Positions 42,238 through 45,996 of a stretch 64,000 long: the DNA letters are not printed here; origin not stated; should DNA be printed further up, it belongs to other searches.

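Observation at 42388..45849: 1153-aa DinG/XPD-like helicase fused to a PD-(D/E)xK-like nuclease, placed directly upstream of C5-MTase/endonuclease genes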

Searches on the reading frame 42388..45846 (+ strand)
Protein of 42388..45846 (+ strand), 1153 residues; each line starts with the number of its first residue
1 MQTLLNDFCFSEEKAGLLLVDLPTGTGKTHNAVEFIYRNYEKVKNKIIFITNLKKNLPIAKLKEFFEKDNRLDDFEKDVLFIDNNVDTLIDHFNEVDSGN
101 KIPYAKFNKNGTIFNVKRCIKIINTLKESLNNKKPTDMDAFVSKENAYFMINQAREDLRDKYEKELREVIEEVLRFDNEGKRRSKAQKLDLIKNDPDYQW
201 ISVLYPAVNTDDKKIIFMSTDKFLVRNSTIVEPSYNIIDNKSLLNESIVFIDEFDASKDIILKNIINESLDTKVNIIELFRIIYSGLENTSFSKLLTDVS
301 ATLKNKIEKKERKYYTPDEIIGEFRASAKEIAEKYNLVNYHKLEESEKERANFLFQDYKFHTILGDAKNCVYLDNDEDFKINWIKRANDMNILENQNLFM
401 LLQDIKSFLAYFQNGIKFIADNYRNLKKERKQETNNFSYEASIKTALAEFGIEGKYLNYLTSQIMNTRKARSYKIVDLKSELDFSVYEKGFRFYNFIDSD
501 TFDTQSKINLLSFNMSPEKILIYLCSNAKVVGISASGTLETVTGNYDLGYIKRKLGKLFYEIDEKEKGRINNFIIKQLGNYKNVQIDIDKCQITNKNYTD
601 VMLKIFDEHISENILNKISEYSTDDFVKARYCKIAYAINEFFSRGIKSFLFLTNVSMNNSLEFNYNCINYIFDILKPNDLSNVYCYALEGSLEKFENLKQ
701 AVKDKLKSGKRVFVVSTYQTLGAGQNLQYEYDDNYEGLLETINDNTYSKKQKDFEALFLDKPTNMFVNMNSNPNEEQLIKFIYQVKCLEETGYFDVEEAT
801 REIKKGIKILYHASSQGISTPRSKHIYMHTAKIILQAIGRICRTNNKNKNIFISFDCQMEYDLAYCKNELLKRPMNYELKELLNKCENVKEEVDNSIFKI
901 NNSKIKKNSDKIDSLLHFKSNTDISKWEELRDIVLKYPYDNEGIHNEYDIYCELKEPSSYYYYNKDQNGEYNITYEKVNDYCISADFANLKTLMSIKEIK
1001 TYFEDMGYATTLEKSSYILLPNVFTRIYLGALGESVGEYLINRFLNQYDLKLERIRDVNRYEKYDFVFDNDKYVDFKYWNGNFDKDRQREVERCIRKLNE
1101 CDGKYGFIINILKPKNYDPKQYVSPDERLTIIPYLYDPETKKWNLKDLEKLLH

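Call 3: search_protein_families(library=pfam, proteins=[window:42388-45846:+], max_evalue=1)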
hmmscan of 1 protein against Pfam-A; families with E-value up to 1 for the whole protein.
window:42388-45846:+ (1153 aa): 4 families
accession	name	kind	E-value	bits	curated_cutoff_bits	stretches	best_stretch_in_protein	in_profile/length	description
PF04851.21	ResIII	-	0.0015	18.9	22.5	1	16-55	24-64/164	Type III restriction enzyme, res subunit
PF10057.14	MpsC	-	0.036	14.6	23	1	136-175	46-86/111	Na+-translocating membrane potential-generating system (MpsC)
PF06148.17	COG2_N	-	0.12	12.9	24.3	0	137-174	14-50/75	COG2 N-terminal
PF24902.1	Ig_NUP210_9th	-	0.71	10.5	27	0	946-978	12-44/79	NUP210, Ig-like domain 9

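Call 4: search_protein_families(library=padloc, proteins=[window:42388-45846:+], max_evalue=0.01)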
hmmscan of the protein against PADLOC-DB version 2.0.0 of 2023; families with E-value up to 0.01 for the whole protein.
window:42388-45846:+ (1153 aa): 2 families
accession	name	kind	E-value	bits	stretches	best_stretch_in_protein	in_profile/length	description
PDLC04130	DdmD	-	4.4e-33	112.2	1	214-1082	238-1107/1190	-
PDLC01252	Cas3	-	0.0011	16.4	0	18-54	2-39/324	CAS-I; effector_G3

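Call 6: search_protein_families(library=ncbifam, proteins=[window:42388-45846:+], max_evalue=0.01)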
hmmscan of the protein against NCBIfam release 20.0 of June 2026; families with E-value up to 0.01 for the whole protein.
window:42388-45846:+ (1153 aa): 0 families

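Call 7: search_solved_structures(query=window:42388-45846:+, max_evalue=1, show_alignments=2)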
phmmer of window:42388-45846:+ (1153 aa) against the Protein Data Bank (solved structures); distinct sequences matched with E-value up to 1: 6.
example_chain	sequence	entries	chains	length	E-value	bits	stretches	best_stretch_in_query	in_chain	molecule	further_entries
9ix4_A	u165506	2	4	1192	3e-45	158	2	15-849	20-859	DdmD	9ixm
8u0u_A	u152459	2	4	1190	4.9e-38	134.1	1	314-1085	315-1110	Helicase/UvrB N-terminal domain-containing protein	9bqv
9bf1_A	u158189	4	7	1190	4.9e-38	134.1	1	314-1085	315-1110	Helicase/UvrB N-terminal domain-containing protein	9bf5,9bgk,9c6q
9ezx_A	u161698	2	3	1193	4.9e-38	134.1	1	314-1085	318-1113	Helicase/UvrB N-terminal domain-containing protein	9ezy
9khv_A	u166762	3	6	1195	5e-38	134.1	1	314-1085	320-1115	Helicase/UvrB N-terminal domain-containing protein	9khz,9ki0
8u0w_A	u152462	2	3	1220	5.8e-38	133.9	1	314-1085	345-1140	Helicase/UvrB N-terminal domain-containing protein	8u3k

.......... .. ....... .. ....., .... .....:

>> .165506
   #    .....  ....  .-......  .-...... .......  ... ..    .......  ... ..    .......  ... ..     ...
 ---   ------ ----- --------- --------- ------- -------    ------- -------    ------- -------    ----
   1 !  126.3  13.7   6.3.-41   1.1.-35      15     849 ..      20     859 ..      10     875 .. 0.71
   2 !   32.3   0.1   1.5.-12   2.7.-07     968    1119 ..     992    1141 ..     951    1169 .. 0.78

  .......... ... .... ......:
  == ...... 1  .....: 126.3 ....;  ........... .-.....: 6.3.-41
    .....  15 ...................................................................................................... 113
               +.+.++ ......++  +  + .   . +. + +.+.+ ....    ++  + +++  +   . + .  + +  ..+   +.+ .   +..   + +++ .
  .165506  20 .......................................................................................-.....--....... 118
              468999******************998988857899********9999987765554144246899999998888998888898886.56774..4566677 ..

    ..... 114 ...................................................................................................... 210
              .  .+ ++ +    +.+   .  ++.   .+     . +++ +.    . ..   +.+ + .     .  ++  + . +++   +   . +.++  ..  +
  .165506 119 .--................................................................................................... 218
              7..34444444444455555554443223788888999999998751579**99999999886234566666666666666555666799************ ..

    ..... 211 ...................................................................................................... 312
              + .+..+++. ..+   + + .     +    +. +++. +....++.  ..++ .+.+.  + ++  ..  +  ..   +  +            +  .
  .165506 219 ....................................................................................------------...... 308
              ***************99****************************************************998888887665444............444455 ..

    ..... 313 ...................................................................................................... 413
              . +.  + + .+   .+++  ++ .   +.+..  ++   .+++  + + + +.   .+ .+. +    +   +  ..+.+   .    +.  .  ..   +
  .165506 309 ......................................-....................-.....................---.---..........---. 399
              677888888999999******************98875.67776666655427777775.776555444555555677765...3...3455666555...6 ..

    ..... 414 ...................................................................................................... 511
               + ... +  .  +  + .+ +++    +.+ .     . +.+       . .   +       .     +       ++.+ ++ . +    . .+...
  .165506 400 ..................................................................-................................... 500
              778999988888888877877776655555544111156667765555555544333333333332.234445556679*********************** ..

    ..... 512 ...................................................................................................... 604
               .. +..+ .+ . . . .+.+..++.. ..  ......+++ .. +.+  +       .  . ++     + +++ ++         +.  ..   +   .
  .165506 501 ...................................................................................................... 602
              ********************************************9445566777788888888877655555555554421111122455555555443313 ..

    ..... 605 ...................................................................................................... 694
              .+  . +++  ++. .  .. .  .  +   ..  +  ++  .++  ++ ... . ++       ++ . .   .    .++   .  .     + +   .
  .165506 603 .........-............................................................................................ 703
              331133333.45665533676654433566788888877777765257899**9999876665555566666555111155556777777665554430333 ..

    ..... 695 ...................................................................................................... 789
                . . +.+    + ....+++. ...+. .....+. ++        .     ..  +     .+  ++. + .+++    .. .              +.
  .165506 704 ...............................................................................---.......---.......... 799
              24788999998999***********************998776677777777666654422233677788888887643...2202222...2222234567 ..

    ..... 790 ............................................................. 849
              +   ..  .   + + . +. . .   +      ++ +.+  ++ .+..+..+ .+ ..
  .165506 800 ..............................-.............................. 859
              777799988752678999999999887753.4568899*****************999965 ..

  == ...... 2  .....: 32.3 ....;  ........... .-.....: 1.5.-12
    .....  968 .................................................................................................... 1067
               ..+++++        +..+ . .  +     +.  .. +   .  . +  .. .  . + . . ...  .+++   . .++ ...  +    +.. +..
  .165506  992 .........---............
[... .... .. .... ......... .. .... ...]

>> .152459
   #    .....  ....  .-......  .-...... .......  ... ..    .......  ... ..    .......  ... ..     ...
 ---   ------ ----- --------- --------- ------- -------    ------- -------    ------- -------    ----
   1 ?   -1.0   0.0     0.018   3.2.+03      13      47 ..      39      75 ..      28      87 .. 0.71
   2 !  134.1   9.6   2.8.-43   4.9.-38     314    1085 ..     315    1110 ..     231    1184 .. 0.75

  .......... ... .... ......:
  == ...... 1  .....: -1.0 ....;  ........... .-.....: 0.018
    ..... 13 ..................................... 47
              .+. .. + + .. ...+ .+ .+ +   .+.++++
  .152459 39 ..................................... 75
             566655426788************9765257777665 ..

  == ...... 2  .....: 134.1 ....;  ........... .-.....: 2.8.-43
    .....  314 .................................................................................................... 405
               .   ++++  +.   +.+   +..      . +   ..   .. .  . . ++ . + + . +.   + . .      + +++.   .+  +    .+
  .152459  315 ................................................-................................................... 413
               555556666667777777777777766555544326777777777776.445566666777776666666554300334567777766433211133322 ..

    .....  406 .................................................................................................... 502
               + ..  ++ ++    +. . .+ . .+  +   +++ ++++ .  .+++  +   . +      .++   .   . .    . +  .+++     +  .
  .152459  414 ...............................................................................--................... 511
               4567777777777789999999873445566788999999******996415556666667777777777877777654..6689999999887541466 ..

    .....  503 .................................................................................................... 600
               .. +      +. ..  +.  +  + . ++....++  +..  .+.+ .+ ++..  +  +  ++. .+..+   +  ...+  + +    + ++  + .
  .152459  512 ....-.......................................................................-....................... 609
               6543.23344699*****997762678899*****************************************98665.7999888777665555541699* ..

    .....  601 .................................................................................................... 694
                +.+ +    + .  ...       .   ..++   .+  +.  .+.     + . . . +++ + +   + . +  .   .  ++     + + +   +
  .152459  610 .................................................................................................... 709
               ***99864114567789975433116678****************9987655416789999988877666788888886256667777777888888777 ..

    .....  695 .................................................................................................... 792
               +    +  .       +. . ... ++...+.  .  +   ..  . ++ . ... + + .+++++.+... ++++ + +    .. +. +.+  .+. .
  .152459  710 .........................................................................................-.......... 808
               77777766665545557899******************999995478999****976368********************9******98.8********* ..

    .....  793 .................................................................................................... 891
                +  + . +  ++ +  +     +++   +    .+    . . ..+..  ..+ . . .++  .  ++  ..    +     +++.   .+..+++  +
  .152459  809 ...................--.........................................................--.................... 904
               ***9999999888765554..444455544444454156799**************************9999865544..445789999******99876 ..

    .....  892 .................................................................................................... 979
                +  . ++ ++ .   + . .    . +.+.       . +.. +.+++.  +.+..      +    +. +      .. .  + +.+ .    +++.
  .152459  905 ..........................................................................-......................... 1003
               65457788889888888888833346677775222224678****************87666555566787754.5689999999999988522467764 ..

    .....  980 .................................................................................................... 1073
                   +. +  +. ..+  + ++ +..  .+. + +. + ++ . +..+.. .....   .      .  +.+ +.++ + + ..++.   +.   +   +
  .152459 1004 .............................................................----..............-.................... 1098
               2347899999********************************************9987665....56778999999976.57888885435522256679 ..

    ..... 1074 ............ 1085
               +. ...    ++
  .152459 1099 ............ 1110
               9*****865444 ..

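Call 8: find_homologous_proteins(query=window:42388-45846:+)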
Query window:42388-45846:+ (1153 aa): 276 proteins with E <= 0.001 among 8000 candidates; the best 120 are listed.
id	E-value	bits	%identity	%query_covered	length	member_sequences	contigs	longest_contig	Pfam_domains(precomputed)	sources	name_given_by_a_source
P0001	0.0e+0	2382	92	100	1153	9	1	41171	-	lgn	-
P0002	0.0e+0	2281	88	100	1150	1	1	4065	-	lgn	-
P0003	0.0e+0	2271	88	100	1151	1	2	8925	-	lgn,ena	-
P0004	0.0e+0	2211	86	99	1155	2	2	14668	-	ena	-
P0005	0.0e+0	1947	76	99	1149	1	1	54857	-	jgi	-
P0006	0.0e+0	1928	74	100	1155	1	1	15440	-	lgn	-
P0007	0.0e+0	1907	73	100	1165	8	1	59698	PF04851.22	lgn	-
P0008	0.0e+0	1731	68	99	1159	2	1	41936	-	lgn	-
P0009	0.0e+0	1704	66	100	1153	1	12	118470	-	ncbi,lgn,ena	-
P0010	0.0e+0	1691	66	100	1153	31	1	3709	-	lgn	-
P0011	0.0e+0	1689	66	100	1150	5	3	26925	-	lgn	-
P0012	0.0e+0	1673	66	100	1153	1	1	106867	-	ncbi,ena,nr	ncbi:MAG: hypothetical protein J1F31_01880 [Erysipelotrichales bacterium]|nr:hypothetical protein [E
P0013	0.0e+0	1669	64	100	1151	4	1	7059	-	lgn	-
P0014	0.0e+0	1668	65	100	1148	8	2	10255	-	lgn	-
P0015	0.0e+0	1667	65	100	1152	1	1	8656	-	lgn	-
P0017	0.0e+0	1655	65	100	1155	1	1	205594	-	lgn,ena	-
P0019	0.0e+0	1636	64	100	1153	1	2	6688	-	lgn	-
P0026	0.0e+0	1466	60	99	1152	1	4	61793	-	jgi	-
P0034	1.0e-232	794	41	100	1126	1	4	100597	PF04851.22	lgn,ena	-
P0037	3.8e-225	769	42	100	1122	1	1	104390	PF04851.22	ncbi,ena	-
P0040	8.9e-206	705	37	100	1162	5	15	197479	-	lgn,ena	-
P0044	8.3e-201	688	37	100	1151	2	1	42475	-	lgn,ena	-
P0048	2.9e-194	666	36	100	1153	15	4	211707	-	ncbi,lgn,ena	-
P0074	2.3e-164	567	35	98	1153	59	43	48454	-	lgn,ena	-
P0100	3.1e-156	541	34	99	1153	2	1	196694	-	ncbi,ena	-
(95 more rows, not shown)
